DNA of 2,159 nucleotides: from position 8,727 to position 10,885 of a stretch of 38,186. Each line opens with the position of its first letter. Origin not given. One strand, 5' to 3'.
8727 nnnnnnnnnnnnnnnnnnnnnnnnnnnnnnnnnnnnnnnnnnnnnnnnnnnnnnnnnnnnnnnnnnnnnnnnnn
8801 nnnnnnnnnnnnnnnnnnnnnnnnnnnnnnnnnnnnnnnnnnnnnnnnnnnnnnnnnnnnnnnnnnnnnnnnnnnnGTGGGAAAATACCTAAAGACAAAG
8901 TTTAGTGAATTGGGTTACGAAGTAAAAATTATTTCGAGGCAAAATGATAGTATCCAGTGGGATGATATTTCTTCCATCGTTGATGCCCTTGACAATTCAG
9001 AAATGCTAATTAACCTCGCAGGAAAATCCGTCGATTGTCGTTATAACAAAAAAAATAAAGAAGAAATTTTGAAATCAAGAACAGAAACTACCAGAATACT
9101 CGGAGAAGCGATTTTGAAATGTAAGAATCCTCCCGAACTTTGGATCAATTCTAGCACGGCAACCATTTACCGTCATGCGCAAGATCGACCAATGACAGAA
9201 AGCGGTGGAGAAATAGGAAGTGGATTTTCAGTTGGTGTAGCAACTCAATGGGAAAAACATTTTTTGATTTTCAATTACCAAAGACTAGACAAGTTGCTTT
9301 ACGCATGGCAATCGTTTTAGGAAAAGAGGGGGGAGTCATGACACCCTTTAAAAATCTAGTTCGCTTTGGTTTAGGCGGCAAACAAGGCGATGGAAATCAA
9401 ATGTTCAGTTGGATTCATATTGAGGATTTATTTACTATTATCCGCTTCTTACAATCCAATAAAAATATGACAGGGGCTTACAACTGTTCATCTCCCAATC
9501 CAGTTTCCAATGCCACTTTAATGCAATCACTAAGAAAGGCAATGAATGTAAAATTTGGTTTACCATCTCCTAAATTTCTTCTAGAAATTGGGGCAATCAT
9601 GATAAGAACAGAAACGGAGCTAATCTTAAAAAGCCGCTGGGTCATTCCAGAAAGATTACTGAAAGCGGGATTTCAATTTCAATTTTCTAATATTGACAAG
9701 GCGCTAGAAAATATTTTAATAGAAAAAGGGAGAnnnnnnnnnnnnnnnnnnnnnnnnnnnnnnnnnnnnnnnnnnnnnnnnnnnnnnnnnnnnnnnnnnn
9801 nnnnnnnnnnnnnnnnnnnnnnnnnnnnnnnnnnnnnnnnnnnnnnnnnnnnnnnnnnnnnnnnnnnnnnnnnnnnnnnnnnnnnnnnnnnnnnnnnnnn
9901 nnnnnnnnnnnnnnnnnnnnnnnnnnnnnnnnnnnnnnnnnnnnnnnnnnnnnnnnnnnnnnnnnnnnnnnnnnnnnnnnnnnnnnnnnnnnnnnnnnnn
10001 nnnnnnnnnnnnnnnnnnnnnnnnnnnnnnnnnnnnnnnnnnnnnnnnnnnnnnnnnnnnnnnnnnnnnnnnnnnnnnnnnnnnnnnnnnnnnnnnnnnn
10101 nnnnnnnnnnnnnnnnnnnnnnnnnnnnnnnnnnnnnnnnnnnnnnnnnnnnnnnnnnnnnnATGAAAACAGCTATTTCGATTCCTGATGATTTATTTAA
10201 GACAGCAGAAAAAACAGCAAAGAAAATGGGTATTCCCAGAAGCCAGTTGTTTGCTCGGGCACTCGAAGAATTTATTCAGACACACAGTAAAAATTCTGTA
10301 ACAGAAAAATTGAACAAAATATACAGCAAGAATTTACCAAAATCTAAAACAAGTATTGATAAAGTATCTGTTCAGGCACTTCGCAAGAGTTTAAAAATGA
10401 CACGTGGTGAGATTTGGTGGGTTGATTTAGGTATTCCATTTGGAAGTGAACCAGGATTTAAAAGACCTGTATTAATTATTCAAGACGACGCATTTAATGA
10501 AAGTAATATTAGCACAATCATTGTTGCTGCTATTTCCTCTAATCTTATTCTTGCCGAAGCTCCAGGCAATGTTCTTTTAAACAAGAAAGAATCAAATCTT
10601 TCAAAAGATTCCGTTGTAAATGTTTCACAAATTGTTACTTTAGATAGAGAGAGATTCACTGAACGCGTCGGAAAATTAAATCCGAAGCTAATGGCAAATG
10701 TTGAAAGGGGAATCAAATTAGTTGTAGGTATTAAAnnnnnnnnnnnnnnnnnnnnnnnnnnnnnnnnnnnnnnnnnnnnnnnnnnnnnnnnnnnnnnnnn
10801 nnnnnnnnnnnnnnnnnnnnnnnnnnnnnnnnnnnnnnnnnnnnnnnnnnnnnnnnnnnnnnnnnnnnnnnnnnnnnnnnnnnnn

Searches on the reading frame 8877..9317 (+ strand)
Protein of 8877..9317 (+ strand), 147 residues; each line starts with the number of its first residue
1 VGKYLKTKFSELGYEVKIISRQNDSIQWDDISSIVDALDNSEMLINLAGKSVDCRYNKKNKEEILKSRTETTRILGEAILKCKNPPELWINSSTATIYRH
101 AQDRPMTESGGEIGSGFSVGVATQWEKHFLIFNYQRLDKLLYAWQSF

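Call 12: search_protein_families(library=pfam, proteins=[window:8877-9317:+], max_evalue=0.001)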
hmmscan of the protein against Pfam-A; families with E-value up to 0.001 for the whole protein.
window:8877-9317:+ (147 aa): 1 family
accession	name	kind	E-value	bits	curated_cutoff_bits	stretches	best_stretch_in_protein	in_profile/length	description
PF01370.27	Epimerase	-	5.1e-06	26.5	20.9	1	1-108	10-129/240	NAD dependent epimerase/dehydratase family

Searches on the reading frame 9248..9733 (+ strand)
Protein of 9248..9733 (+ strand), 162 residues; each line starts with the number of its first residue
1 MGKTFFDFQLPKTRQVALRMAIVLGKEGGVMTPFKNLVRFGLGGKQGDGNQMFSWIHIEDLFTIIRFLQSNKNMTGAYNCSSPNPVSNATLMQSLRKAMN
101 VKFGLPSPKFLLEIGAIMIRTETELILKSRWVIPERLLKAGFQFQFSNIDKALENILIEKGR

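Call 12: search_protein_families(library=pfam, proteins=[window:9248-9733:+], max_evalue=0.001)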
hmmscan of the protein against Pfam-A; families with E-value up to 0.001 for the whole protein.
window:9248-9733:+ (162 aa): 1 family
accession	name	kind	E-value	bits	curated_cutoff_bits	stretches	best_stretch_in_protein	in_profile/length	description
PF08338.16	DUF1731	-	1.7e-14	53.7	27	1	108-156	2-47/47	Domain of unknown function (DUF1731)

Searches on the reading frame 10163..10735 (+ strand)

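Call 12: search_protein_families(library=pfam, proteins=[window:10163-10735:+], max_evalue=0.001)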
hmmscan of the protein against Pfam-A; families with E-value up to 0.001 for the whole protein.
window:10163-10735:+ (191 aa): 1 family
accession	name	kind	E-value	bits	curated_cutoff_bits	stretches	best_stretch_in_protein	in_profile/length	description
PF02452.23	PemK_toxin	-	9.1e-30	103.5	23.1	1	81-187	2-108/109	PemK-like, MazF-like toxin of type II toxin-antitoxin system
